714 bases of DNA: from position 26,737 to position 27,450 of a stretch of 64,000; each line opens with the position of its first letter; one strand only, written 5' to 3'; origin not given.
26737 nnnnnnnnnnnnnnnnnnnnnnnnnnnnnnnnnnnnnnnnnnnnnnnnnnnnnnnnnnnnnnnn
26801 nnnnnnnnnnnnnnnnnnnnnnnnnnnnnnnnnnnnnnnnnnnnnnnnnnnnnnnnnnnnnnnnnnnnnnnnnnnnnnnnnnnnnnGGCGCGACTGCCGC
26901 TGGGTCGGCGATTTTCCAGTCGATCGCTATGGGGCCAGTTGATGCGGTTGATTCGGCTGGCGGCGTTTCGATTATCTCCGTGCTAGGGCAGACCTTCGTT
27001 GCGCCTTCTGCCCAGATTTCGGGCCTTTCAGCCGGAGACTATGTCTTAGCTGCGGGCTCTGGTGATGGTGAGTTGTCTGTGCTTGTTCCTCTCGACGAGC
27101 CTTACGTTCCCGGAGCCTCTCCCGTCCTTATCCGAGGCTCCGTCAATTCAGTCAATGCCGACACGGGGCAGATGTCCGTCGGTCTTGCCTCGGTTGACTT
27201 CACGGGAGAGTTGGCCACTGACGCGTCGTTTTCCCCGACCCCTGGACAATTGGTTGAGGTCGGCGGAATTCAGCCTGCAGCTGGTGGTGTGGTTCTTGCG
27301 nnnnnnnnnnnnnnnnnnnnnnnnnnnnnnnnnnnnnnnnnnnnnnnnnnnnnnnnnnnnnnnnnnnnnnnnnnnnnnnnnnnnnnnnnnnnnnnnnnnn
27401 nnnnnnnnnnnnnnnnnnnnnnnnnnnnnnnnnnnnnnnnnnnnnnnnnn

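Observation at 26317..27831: Secreted protein made of 41 copies of an octapeptide (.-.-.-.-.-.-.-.) that I cannot place in any described repeat class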

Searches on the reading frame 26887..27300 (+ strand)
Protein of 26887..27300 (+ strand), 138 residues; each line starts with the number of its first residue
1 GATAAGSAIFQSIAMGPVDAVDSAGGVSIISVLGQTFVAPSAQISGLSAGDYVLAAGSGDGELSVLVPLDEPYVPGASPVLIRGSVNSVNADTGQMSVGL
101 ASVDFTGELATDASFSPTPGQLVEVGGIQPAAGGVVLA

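Call 5: search_protein_families(library=ncbifam, proteins=[window:26887-27300:+], max_evalue=1)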
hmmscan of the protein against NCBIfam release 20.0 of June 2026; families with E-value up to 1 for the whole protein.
window:26887-27300:+ (138 aa): 0 families

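Call 19: find_homologous_proteins(query=A1, max_evalue=0.001)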
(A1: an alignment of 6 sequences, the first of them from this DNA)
Query A1 (6 sequences) (138 aa, profile of the alignment): 19 proteins with E <= 0.001 among 8000 candidates.
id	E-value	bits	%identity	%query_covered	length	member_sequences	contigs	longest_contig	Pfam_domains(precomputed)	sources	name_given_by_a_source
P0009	1.3e-45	172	27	67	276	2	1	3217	-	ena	-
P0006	6.1e-44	167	27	67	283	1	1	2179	-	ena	-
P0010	8.0e-38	147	29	67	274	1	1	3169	-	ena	-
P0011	9.5e-37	144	34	67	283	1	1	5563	-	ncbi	-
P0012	7.5e-36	141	29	67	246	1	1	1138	-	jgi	jgi:hypothetical protein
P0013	1.0e-35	140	26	75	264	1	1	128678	-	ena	-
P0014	1.1e-33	134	29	67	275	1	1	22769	-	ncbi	-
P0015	9.5e-33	131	29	75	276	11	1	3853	-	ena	-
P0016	1.6e-32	130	30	67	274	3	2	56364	-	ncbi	-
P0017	2.7e-32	129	30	67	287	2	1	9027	-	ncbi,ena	-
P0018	3.2e-31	126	27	67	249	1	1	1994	-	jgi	-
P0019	6.7e-31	125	31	60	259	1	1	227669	-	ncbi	ncbi:MAG: hypothetical protein ABL989_00700 [Gammaproteobacteria bacterium]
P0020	5.7e-27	112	31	60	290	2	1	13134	-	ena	-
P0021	6.8e-23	99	46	57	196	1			-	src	-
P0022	5.0e-16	76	36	43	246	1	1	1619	PF18914.7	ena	-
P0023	4.5e-15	73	29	74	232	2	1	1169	PF18914.7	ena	-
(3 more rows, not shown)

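Call 21: search_protein_representatives(alignment_id=A1)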
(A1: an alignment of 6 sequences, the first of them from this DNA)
Query: 6 sequences, 147 profile positions. Proteins with E-value up to 0.001 (for the whole library): 1151; up to 1e-10: 455; up to 1e-30: 10. The best 150 are listed.
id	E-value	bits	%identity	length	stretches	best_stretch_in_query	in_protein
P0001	4.4e-55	201.6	-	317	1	4-144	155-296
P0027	1.1e-51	190.5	-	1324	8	7-136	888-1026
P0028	2.8e-48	179.5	-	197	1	3-143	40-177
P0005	5.7e-42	159.0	-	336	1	4-136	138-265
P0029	5.0e-35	136.5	-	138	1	7-135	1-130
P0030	1.1e-32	128.9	-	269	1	3-136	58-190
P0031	2.1e-32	128.0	-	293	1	3-132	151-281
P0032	9.1e-32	125.9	-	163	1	4-139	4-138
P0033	4.6e-31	123.6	-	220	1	4-134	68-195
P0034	7.8e-31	122.9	-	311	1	4-129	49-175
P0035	3.6e-30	120.7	-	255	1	4-129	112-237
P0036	5.4e-30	120.1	-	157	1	7-130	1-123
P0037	1.0e-29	119.2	-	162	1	4-128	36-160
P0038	8.3e-29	116.3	-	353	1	3-141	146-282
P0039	9.4e-29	116.1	-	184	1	4-130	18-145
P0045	6.5e-27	110.2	-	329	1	4-131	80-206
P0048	1.9e-26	108.7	-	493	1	4-133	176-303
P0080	4.6e-22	94.4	-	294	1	4-133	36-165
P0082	1.2e-21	93.1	-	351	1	5-137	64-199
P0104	3.1e-19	85.2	-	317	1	4-142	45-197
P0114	1.1e-18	83.5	-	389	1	2-142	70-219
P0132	1.3e-17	79.9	-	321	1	3-136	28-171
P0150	7.2e-17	77.6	-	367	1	5-143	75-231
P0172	7.5e-16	74.3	-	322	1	4-138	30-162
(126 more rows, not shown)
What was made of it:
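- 26887..27300 (+): Acidic core (aa 191-328, net charge -11): two small DUF5666-like beta-barrels. The core profile finds 1151 clusters (call 21).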

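Call 24: find_encoding_contigs(protein=P0019, flank=8000, max_places=3)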
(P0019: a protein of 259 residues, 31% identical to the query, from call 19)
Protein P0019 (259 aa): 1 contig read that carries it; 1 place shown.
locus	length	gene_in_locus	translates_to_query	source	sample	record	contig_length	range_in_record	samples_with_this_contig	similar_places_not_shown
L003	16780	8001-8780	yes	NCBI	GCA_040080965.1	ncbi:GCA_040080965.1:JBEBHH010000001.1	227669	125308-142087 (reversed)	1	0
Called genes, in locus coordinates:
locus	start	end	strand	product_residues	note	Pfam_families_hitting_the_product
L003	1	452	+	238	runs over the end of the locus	PF01209:Ubie_methyltran, PF02353:CMAS, PF08003:Methyltransf_9 (weak), PF13489:Methyltransf_23, PF13847:Methyltransf_31, PF08241:Methyltransf_11, PF08242:Methyltransf_12, PF13649:Methyltransf_25, +2 more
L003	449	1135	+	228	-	PF00702:Hydrolase, PF12710:HAD, PF13419:HAD_2, PF13242:Hydrolase_like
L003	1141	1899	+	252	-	PF23441:SDR, PF00106:adh_short, PF08659:KR, PF13561:adh_short_C2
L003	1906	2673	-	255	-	PF01479:S4, PF00849:PseudoU_synth_2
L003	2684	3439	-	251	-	PF04079:SMC_ScpB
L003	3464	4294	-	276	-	PF02616:SMC_ScpA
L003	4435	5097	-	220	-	PF02163:Peptidase_M50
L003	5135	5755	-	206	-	PF01300:Sua5_yciO_yrdC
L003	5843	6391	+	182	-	PF04279:IspA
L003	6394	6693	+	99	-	PF03795:YCII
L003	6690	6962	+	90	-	PF01722:BolA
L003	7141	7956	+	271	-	PF20112:DUF6502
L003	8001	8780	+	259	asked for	-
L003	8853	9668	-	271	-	PF20112:DUF6502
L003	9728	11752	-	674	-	PF22745:Nlig-Ia, PF01653:DNA_ligase_aden, PF03120:OB_DNA_ligase, PF03119:DNA_ligase_ZBD, PF12826:HHH_2, PF14520:HHH_5 (weak), PF00533:BRCT, PF12738:PTCB-BRCT, +1 more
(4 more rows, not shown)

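Call 25: find_encoding_contigs(protein=P0013, flank=8000, max_places=3)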
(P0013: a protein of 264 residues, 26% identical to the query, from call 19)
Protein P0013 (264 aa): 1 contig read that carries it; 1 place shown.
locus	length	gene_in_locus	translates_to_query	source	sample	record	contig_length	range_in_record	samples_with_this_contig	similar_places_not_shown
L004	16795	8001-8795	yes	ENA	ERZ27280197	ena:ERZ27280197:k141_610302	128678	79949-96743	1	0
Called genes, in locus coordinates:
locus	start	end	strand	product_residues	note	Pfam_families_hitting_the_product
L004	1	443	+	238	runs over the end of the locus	PF02353:CMAS, PF01209:Ubie_methyltran, PF06325:PrmA (weak), PF13489:Methyltransf_23, PF13847:Methyltransf_31, PF08241:Methyltransf_11, PF08242:Methyltransf_12, PF13649:Methyltransf_25, +1 more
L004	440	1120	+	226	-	PF00702:Hydrolase, PF12710:HAD, PF13419:HAD_2, PF13242:Hydrolase_like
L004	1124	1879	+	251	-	PF23441:SDR (weak), PF00106:adh_short, PF08659:KR, PF13561:adh_short_C2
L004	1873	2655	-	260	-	PF01479:S4, PF00849:PseudoU_synth_2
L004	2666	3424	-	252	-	PF04079:SMC_ScpB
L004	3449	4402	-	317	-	PF02616:SMC_ScpA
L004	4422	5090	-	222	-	PF02163:Peptidase_M50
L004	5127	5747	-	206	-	PF01300:Sua5_yciO_yrdC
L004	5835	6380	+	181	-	PF04279:IspA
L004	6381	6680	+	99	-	PF03795:YCII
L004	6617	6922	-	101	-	-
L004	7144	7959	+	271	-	PF20112:DUF6502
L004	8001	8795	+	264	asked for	-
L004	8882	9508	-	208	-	PF20112:DUF6502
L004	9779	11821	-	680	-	PF22745:Nlig-Ia, PF01653:DNA_ligase_aden, PF14520:HHH_5 (faint), PF03120:OB_DNA_ligase, PF03119:DNA_ligase_ZBD, PF12826:HHH_2, PF00533:BRCT, PF12738:PTCB-BRCT (faint)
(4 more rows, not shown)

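Call 26: find_encoding_contigs(protein=P0016, flank=8000, max_places=3)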
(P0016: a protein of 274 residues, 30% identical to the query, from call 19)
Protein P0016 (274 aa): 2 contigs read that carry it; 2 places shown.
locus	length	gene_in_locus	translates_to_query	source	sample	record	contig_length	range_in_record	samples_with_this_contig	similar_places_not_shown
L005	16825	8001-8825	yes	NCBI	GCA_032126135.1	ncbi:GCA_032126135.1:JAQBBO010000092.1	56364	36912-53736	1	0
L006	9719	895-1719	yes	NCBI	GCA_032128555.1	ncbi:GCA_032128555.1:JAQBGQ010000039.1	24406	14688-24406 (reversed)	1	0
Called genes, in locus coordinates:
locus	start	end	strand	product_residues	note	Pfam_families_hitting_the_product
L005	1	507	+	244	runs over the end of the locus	PF13489:Methyltransf_23, PF02353:CMAS, PF01209:Ubie_methyltran, PF06325:PrmA (weak), PF13649:Methyltransf_25, PF13847:Methyltransf_31, PF08241:Methyltransf_11, PF08242:Methyltransf_12, +2 more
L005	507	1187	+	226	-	PF00702:Hydrolase, PF12710:HAD, PF13419:HAD_2, PF13242:Hydrolase_like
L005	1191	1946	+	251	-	PF23441:SDR, PF00106:adh_short, PF08659:KR, PF13561:adh_short_C2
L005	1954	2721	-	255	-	PF01479:S4, PF00849:PseudoU_synth_2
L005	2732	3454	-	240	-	PF04079:SMC_ScpB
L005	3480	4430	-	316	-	PF02616:SMC_ScpA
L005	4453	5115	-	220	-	PF02163:Peptidase_M50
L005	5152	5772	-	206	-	PF01300:Sua5_yciO_yrdC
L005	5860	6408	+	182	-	PF04279:IspA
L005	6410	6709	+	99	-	PF03795:YCII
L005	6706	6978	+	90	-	PF01722:BolA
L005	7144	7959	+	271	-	PF20112:DUF6502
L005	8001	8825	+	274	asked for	-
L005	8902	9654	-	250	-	PF20112:DUF6502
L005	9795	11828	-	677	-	PF22745:Nlig-Ia, PF01653:DNA_ligase_aden, PF03120:OB_DNA_ligase, PF03119:DNA_ligase_ZBD, PF12826:HHH_2, PF14520:HHH_5 (weak), PF00533:BRCT, PF12738:PTCB-BRCT (faint)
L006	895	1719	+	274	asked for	-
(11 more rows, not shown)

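Call 28: search_protein_families(library=pfam, proteins=[P0027, P0034, P0045, P0048, P0082, P0104, P0132, P0150, P0172, P0080], max_evalue=0.1)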
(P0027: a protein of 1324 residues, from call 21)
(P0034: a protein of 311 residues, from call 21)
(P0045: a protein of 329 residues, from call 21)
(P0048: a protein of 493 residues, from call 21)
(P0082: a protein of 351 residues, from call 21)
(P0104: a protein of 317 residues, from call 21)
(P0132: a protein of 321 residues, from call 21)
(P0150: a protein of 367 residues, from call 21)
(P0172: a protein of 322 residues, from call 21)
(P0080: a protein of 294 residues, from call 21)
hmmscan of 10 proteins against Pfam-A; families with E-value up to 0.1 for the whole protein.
P0027 (1324 aa): 3 families
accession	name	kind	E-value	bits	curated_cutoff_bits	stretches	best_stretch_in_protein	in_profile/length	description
PF18914.6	DUF5666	-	8.6e-75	247.4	27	9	124-186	1-60/60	Domain of unknown function (DUF5666)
PF02752.27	Arrestin_C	-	0.017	15.9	27.7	0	641-665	8-32/137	Arrestin (or S-antigen), C-terminal domain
PF01247.24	Ribosomal_L35Ae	-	0.067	13.8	27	0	735-789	26-80/95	Ribosomal protein L35Ae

P0034 (311 aa): 1 family
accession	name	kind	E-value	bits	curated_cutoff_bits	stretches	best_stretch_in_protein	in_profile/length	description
PF18914.6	DUF5666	-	0.00055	20.6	27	0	120-167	1-49/60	Domain of unknown function (DUF5666)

P0045 (329 aa): 0 families

P0048 (493 aa): 0 families

P0082 (351 aa): 0 families

P0104 (317 aa): 4 families
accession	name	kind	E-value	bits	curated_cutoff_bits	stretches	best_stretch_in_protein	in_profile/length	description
PF16058.10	Mucin-like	-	3.6e-11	43.7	28.7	2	228-311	6-89/94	Mucin-like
PF18914.6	DUF5666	-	2.2e-06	28.3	27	1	49-106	2-49/60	Domain of unknown function (DUF5666)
PF13979.11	SopA_C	-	0.026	14.6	25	0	238-253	97-112/177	SopA-like catalytic domain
PF14481.13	Fimbrial_PilY2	-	0.028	14.5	25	0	49-114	9-66/75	Type 4 fimbrial biogenesis protein PilY2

P0132 (321 aa): 1 family
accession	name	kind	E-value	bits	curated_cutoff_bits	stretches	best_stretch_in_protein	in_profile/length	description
PF18914.6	DUF5666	-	3.4e-09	37.3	27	2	33-93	2-59/60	Domain of unknown function (DUF5666)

P0150 (367 aa): 3 families
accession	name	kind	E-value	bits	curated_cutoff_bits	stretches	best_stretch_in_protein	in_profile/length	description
PF18914.6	DUF5666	-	7.6e-07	29.8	27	1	78-135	2-49/60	Domain of unknown function (DUF5666)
PF14529.12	Exo_endo_phos_2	-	0.00035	20.9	27.4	0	331-342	33-44/117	Endonuclease-reverse transcriptase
PF22245.3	G7C_C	-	0.073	13.2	26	0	91-152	37-96/180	Tailspike protein, C-terminal domain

P0172 (322 aa): 3 families
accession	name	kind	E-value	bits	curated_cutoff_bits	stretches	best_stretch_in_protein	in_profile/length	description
PF00960.24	Neocarzinostat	-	0.013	16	25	0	265-286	71-92/110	Neocarzinostatin family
PF02666.20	PS_Dcarbxylase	-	0.037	14.1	22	0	151-182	138-169/198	Phosphatidylserine decarboxylase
PF11512.13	Atu4866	-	0.093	13.6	25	0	98-135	25-59/75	Agrobacterium tumefaciens protein Atu4866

P0080 (294 aa): 2 families
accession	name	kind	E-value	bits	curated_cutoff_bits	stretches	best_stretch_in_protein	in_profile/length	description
PF25296.1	Decapeptide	-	2.1e-06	27.9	45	2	220-292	1-73/74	Decapeptide repeat region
PF18914.6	DUF5666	-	2.6e-05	24.9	27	1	40-87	2-58/60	Domain of unknown function (DUF5666)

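Call 32: search_protein_families(library=pfam, alignment_id=A2, max_evalue=0.01)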
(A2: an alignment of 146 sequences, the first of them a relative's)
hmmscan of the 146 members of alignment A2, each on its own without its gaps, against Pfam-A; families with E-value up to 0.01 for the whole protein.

A. member 1, P0028 (197 aa): 2 families
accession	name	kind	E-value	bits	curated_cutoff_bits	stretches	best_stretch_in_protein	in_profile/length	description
PF18914.6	DUF5666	-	7.5e-06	26.6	27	1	111-167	1-57/60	Domain of unknown function (DUF5666)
PF22262.2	DUF6950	-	0.0074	16.8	27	0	33-107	47-119/134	Domain of unknown function (DUF6950)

B. families by the number of members that match (of 146 scanned): 17 families
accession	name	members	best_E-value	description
PF18914.6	DUF5666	69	1.1e-13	Domain of unknown function (DUF5666)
PF16058.10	Mucin-like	2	3.6e-11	Mucin-like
PF22178.3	Gp5_trimer_C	2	1.9e-05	Bacteriophage T4 gp5 C-terminal trimerisation domain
PF21300.2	LbR_Ice_bind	2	0.00022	Grass antifreeze beta roll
PF01455.23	HupF_HypC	2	0.0024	HupF/HypC family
PF01833.30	TIG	2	0.0032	IPT/TIG domain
PF25296.1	Decapeptide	1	2.1e-06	Decapeptide repeat region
PF01391.23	Collagen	1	1.8e-05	Collagen triple helix repeat (20 copies)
PF14529.12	Exo_endo_phos_2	1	0.00035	Endonuclease-reverse transcriptase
PF08599.15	Nbs1_C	1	0.00067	DNA damage repair protein Nbs1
PF21025.2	Fapy_DNA_glyco_C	1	0.0012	Formamidopyrimidine-DNA glycosylase C-terminal domain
PF00766.25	ETF_alpha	1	0.0017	Electron transfer flavoprotein FAD-binding domain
PF10842.14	DUF2642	1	0.0031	Protein of unknown function (DUF2642)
PF09099.16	Qn_am_d_aIII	1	0.0048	Quinohemoprotein amine dehydrogenase, alpha subunit domain III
PF00805.28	Pentapeptide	1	0.0049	Pentapeptide repeats (8 copies)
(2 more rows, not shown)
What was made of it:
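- On DUF5666 (Pfam PF18914): 69 of 146 family members hit at E<=0.01 (call 32).
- Two family members gave weak hits to a grass antifreeze beta-roll model, best E 2e-4 (call 32).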

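Call 35: search_solved_structures(query=A1, max_evalue=10, show_alignments=2)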
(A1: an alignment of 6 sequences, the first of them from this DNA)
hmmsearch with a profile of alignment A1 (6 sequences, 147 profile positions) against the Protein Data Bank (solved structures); distinct sequences matched with E-value up to 10: 1.
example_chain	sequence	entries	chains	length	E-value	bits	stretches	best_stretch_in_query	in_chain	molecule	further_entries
2n59_A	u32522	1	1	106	0.067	16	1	50-113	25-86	Putative uncharacterized protein CsgH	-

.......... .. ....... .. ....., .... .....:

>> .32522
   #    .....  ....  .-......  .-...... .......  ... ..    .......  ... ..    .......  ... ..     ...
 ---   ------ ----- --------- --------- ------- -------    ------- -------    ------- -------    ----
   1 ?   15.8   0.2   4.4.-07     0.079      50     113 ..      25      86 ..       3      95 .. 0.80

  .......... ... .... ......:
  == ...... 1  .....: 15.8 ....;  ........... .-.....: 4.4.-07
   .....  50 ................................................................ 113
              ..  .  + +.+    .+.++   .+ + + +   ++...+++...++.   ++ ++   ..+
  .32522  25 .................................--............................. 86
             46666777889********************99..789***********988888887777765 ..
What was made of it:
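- Tried and rejected: A sequence search of the PDB with the core profile gave only CsgH at E 0.067, which is not significant (call 35).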

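Call 41: list_cluster_members(proteins=[P0027, P0034, P0045, P0082, P0104, P0114, P0132, P0150, P0172, P0080])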
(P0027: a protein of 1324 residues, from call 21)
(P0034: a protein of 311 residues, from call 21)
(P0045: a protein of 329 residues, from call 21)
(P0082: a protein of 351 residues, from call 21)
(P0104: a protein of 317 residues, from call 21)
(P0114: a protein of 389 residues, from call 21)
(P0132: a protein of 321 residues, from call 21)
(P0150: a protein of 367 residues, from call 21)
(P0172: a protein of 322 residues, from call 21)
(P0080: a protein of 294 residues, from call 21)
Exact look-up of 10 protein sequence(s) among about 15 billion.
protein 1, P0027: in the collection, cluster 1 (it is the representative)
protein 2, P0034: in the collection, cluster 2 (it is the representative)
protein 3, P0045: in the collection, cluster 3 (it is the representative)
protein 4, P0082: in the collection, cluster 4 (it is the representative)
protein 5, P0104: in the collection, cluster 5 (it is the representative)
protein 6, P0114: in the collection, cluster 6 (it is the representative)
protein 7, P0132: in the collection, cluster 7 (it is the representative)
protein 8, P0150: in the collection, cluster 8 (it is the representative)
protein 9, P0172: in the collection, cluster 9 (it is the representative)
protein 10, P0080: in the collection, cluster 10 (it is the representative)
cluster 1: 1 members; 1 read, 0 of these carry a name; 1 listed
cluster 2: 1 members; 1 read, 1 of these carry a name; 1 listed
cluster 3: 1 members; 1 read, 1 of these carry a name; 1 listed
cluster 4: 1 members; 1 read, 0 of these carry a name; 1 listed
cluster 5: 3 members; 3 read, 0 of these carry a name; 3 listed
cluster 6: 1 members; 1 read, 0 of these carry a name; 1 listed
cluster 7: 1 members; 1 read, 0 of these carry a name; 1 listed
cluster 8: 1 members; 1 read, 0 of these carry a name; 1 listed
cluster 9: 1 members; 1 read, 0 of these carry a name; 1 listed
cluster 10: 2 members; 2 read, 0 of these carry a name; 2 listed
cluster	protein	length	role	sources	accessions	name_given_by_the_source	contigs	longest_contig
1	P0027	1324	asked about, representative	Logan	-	-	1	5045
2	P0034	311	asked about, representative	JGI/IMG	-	hypothetical protein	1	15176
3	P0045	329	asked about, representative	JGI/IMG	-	hypothetical protein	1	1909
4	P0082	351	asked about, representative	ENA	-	-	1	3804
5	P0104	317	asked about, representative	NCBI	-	-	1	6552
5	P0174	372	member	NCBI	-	-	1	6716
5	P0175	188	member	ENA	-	-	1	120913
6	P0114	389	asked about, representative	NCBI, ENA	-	-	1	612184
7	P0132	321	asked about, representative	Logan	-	-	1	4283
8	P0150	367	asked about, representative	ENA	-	-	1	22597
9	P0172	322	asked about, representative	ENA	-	-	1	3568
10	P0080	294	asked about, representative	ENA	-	-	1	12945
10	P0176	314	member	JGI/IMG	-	-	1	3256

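Call 48: find_encoding_contigs(protein=P0114, flank=8000, max_places=2)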
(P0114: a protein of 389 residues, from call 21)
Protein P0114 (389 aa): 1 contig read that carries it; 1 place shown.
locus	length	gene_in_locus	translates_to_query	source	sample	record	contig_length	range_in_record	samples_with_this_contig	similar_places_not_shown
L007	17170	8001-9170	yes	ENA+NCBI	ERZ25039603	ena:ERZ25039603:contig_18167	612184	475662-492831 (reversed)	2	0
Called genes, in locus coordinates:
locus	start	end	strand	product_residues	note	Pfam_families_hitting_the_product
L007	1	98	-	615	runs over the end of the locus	PF00317:Ribonuc_red_lgN, PF02867:Ribonuc_red_lgC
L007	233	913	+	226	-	PF00857:Isochorismatase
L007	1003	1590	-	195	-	-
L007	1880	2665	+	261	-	PF12146:Hydrolase_4 (faint), PF12695:Abhydrolase_5, PF00561:Abhydrolase_1 (faint)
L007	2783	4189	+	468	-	PF20695:UbiD_N, PF01977:UbiD, PF20696:UbiD_C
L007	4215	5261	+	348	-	PF00795:CN_hydrolase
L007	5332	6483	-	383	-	PF00795:CN_hydrolase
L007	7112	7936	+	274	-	PF20112:DUF6502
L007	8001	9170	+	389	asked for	PF18914:DUF5666 (weak)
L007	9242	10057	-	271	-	PF20112:DUF6502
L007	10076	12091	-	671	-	PF22745:Nlig-Ia, PF01653:DNA_ligase_aden, PF03120:OB_DNA_ligase, PF03119:DNA_ligase_ZBD, PF14520:HHH_5 (weak), PF12826:HHH_2, PF00533:BRCT, PF12738:PTCB-BRCT, +2 more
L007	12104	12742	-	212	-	PF04354:ZipA_C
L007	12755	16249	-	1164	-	PF02463:SMC_N, PF13175:AAA_15 (weak), PF13304:AAA_21 (weak), PF13476:AAA_23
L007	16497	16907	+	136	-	PF14489:QueF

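Call 49: find_encoding_contigs(protein=P0150, flank=8000, max_places=2)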
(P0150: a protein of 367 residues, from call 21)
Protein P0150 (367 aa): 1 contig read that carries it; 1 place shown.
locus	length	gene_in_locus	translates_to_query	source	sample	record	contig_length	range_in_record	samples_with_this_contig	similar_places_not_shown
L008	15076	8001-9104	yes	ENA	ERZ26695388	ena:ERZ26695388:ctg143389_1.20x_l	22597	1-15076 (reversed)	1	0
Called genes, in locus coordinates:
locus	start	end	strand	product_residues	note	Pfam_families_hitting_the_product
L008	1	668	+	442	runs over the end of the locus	PF08450:SGL (weak)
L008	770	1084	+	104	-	-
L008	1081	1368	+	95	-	-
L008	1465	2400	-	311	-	PF02705:K_trans, PF22776:K_trans_C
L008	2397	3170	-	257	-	PF02705:K_trans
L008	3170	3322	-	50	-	PF02705:K_trans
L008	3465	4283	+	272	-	PF13505:OMP_b-brl (faint)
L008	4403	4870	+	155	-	-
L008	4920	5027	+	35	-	-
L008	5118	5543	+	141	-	PF08592:Anthrone_oxy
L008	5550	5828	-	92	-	PF13997:YqjK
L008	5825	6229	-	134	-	PF07332:Phage_holin_3_6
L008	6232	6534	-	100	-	PF05957:DUF883, PF19029:DUF883_C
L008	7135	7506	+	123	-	PF20112:DUF6502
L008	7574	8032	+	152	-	PF20112:DUF6502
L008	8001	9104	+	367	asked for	PF18914:DUF5666 (weak)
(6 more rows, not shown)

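Call 50: find_encoding_contigs(protein=P0034, flank=8000, max_places=2)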
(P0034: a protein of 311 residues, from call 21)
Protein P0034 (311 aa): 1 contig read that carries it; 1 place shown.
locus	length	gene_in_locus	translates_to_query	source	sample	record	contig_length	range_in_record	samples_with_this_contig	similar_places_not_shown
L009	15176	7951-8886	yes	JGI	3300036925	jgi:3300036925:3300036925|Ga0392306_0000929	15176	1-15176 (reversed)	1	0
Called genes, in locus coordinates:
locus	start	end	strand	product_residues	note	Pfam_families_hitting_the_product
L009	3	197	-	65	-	?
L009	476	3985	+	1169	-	PF02463:SMC_N, PF13175:AAA_15, PF13304:AAA_21 (weak), PF13476:AAA_23, PF06470:SMC_hinge (weak)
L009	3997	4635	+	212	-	PF04354:ZipA_C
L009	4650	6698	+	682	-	PF22745:Nlig-Ia, PF01653:DNA_ligase_aden, PF03120:OB_DNA_ligase, PF03119:DNA_ligase_ZBD, PF14520:HHH_5 (weak), PF12826:HHH_2, PF14520:HHH_5, PF00533:BRCT, +1 more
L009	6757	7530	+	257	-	PF20112:DUF6502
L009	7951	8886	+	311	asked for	-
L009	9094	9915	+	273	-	PF20112:DUF6502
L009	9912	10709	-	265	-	PF13145:Rotamase_2, PF13616:Rotamase_3, PF00639:Rotamase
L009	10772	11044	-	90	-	PF01722:BolA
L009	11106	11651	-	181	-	PF04279:IspA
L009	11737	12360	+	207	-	PF01300:Sua5_yciO_yrdC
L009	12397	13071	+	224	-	PF02163:Peptidase_M50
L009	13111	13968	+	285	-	PF02616:SMC_ScpA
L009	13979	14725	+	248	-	PF04079:SMC_ScpB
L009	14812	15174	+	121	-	?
